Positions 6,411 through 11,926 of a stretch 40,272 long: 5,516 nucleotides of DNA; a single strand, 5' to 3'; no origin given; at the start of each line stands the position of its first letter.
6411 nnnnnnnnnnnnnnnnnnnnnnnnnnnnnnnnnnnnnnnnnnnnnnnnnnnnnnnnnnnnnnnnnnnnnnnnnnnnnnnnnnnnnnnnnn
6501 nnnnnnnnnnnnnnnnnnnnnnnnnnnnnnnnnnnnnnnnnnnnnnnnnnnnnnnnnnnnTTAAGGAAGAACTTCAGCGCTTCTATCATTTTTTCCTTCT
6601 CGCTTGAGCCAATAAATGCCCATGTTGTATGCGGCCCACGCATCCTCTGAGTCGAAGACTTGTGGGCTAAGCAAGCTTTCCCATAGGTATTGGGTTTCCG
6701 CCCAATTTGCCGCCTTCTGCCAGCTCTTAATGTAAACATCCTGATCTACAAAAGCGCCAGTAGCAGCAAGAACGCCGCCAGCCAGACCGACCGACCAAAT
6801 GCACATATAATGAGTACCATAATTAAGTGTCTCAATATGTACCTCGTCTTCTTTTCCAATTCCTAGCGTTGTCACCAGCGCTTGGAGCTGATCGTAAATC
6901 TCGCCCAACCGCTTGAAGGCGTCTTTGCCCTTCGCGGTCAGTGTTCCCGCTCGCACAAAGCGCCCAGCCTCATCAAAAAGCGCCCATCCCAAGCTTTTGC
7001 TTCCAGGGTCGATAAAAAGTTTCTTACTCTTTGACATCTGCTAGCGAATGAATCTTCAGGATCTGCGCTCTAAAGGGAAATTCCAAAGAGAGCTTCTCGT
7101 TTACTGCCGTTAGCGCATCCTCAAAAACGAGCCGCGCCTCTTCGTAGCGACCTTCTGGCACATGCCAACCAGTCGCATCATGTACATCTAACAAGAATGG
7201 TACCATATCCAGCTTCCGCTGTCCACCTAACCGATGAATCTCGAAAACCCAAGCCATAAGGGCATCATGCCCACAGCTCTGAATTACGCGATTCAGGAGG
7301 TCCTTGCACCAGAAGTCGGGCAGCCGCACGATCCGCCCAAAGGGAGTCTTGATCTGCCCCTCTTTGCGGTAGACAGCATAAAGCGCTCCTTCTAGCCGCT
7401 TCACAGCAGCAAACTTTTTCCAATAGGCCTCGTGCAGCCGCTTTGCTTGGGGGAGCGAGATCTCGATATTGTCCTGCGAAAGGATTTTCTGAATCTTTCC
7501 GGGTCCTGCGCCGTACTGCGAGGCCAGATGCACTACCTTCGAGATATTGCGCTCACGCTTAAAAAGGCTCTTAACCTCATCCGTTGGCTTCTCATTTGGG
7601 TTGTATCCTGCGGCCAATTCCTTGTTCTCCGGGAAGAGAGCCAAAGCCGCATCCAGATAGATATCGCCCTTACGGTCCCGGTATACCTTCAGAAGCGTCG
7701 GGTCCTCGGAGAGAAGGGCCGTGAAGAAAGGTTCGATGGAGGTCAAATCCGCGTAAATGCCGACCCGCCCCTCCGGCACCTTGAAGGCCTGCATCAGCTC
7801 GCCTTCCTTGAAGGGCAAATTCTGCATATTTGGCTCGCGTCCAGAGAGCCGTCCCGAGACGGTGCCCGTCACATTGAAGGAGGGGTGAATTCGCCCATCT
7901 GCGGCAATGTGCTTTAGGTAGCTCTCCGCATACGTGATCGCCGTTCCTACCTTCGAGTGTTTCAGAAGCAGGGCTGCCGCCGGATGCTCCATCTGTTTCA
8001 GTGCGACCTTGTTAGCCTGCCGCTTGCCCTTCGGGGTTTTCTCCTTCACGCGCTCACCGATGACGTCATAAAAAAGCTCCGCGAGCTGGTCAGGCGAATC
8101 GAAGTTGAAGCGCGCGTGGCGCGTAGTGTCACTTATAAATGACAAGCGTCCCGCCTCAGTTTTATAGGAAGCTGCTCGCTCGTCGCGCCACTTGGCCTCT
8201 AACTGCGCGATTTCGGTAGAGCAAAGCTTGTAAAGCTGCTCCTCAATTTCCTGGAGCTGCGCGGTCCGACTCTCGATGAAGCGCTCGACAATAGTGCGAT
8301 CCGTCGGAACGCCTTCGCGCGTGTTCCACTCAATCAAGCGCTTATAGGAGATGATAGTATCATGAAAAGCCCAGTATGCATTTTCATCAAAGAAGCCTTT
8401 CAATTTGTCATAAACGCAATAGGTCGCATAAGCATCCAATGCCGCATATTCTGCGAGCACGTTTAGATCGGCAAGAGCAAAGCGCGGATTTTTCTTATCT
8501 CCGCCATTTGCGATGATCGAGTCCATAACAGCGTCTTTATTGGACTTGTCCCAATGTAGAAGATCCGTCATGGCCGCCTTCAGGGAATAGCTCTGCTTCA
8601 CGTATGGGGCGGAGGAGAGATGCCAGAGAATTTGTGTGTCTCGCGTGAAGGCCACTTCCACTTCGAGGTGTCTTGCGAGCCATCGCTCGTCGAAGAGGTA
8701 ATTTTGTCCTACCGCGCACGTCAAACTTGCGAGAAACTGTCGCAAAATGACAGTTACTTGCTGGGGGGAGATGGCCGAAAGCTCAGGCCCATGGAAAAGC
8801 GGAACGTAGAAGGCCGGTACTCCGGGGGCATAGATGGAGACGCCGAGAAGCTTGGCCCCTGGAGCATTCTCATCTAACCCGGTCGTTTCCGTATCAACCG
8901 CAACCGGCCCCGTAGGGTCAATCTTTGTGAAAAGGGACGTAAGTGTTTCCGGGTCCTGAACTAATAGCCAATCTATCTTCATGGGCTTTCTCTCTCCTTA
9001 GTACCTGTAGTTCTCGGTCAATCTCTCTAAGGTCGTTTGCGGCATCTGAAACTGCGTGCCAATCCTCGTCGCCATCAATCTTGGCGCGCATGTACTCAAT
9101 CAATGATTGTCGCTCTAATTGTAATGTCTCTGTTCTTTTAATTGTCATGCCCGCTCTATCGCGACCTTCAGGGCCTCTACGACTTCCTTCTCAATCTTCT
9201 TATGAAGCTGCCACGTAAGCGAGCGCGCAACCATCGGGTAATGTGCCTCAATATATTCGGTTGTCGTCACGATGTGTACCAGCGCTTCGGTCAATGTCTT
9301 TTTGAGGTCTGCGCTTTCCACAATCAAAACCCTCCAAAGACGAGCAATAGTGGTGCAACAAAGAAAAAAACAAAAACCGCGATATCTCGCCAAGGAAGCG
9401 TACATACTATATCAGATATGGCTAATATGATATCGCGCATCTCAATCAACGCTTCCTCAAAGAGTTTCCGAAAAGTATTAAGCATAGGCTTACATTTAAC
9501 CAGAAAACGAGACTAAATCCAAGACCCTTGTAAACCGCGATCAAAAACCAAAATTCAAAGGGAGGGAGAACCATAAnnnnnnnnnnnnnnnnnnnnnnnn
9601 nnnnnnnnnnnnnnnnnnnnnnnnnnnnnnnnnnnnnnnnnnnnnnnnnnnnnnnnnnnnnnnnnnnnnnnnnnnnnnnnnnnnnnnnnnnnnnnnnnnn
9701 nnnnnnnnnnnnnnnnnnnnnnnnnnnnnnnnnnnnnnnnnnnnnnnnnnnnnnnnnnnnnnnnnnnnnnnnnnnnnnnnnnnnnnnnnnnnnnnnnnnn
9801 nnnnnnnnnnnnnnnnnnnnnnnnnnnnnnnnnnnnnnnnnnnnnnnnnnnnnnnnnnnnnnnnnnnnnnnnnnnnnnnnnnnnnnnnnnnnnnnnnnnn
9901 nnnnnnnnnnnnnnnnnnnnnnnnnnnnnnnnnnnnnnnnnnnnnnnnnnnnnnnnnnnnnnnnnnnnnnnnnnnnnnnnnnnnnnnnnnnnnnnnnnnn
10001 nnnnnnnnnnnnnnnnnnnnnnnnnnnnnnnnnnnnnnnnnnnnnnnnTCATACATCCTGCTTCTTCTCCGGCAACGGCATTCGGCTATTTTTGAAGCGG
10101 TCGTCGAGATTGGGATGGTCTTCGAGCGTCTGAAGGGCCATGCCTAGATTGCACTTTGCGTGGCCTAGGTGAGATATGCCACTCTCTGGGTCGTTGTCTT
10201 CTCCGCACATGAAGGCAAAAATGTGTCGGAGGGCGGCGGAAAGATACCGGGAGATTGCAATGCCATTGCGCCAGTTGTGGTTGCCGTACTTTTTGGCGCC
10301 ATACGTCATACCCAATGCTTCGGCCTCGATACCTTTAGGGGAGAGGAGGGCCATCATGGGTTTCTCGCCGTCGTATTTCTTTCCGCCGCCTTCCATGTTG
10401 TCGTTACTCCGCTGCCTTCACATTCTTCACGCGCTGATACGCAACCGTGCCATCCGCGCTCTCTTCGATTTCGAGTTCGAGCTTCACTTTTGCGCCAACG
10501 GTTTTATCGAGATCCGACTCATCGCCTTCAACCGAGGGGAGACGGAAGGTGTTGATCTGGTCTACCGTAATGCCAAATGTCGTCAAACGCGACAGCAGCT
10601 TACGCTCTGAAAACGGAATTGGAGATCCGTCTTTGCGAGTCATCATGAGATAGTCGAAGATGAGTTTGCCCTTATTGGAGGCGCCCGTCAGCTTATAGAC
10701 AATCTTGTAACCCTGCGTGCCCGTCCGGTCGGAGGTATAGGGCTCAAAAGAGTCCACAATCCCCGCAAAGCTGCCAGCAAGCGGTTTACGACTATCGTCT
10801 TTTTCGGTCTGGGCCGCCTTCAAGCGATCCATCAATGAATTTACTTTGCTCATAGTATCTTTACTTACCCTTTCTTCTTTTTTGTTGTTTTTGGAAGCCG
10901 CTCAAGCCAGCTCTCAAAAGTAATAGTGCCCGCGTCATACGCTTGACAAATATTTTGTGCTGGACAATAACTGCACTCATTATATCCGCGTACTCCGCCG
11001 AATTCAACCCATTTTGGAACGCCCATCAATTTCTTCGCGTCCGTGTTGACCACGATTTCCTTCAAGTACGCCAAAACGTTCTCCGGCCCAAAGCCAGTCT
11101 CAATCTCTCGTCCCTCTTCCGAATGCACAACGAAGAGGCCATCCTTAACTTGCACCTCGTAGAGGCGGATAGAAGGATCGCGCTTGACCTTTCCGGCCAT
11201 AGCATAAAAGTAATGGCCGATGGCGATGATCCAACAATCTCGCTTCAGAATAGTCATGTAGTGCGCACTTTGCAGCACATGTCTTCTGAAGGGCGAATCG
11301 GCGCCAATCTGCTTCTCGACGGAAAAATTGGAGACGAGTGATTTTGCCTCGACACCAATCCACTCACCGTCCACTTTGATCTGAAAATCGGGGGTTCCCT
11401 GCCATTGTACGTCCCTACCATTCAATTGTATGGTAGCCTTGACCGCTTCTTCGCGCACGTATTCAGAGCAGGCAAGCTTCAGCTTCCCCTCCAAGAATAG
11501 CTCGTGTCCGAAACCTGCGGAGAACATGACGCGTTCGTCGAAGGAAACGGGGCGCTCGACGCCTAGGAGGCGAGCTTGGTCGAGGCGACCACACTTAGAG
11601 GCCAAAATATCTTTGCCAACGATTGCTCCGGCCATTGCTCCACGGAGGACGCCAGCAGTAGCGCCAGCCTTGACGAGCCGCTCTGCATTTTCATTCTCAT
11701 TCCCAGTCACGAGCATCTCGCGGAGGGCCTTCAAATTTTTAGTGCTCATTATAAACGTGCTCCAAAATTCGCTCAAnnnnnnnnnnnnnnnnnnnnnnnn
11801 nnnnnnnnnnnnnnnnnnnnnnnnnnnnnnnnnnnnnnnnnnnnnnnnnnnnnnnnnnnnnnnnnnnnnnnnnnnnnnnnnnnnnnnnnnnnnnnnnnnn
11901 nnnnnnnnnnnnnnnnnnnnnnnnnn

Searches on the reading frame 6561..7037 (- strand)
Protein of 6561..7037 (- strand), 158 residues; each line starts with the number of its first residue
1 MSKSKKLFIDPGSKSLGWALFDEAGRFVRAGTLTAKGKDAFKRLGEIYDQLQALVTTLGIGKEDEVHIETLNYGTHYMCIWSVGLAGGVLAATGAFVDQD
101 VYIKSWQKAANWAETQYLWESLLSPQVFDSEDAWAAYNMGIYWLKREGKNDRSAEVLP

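Call 39: search_protein_families(library=pfam, proteins=[window:6561-7037:-], max_evalue=0.01)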
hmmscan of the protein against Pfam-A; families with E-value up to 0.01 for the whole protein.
window:6561-7037:- (158 aa): 1 family
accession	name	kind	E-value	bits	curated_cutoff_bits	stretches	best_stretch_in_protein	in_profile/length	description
PF02075.23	RuvC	-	4.9e-05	23.7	22.2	1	9-92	4-87/148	Crossover junction endodeoxyribonuclease RuvC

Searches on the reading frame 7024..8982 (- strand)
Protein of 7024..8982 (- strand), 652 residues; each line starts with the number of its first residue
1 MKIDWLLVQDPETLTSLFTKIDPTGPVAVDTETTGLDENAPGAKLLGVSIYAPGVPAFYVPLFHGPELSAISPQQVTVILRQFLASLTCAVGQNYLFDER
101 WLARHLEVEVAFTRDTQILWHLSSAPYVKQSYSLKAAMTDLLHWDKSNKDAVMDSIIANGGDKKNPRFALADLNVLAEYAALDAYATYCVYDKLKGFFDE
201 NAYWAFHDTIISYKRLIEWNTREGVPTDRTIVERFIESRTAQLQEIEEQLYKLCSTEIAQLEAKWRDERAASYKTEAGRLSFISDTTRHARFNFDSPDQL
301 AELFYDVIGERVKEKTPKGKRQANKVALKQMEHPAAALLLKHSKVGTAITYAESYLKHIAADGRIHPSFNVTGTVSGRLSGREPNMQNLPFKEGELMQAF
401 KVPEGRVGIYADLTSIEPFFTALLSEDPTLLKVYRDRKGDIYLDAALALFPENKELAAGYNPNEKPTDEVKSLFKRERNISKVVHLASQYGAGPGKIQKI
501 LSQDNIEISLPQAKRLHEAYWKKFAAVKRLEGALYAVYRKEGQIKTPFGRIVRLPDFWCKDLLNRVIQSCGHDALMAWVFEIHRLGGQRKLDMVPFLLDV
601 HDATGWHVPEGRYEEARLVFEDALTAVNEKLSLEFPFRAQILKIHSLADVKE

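Call 8: search_protein_families(library=phrogs, proteins=[window:7024-8982:-])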
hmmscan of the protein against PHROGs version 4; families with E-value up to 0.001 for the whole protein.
window:7024-8982:- (652 aa): 6 families
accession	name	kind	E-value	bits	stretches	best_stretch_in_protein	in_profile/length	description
phrog_17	-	DNA, RNA and nucleotide metabolism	4.9e-83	280.9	1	8-626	655-1210/1445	DNA polymerase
phrog_15971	-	DNA, RNA and nucleotide metabolism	2.4e-16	60.9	2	283-417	39-175/376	DNA polymerase I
phrog_12241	-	DNA, RNA and nucleotide metabolism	1.2e-15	58.5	1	27-396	130-495/502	DNA polymerase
phrog_2573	-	DNA, RNA and nucleotide metabolism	9.8e-10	39.1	1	409-609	20-230/336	DNA polymerase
phrog_10285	-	DNA, RNA and nucleotide metabolism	2.6e-06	27.7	1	385-528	31-161/321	DNA polymerase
phrog_9556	-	DNA, RNA and nucleotide metabolism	1.8e-05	24.9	1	352-389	402-439/441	DNA polymerase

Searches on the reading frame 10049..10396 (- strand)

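Call 39: search_protein_families(library=pfam, proteins=[window:10049-10396:-], max_evalue=0.01)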
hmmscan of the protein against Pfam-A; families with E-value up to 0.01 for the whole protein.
window:10049-10396:- (115 aa): 1 family
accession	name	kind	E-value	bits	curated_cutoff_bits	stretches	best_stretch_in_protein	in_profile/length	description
PF18909.5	dGTP_diPhyd_N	-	2.5e-28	98.4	27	1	4-100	3-99/99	dATP/dGTP diphosphohydrolase, N-terminal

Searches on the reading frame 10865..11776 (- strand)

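Call 8: search_protein_families(library=phrogs, proteins=[window:10865-11776:-])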
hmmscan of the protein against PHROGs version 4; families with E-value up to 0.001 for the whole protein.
window:10865-11776:- (303 aa): 1 family
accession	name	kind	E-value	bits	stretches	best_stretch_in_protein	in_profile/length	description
phrog_1706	-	DNA, RNA and nucleotide metabolism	9.7e-08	32.8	1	111-282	108-247/293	CRISPR/Cas system associated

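Call 39: search_protein_families(library=pfam, proteins=[window:10865-11776:-], max_evalue=0.01)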
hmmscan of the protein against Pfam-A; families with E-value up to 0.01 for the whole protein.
window:10865-11776:- (303 aa): 0 families
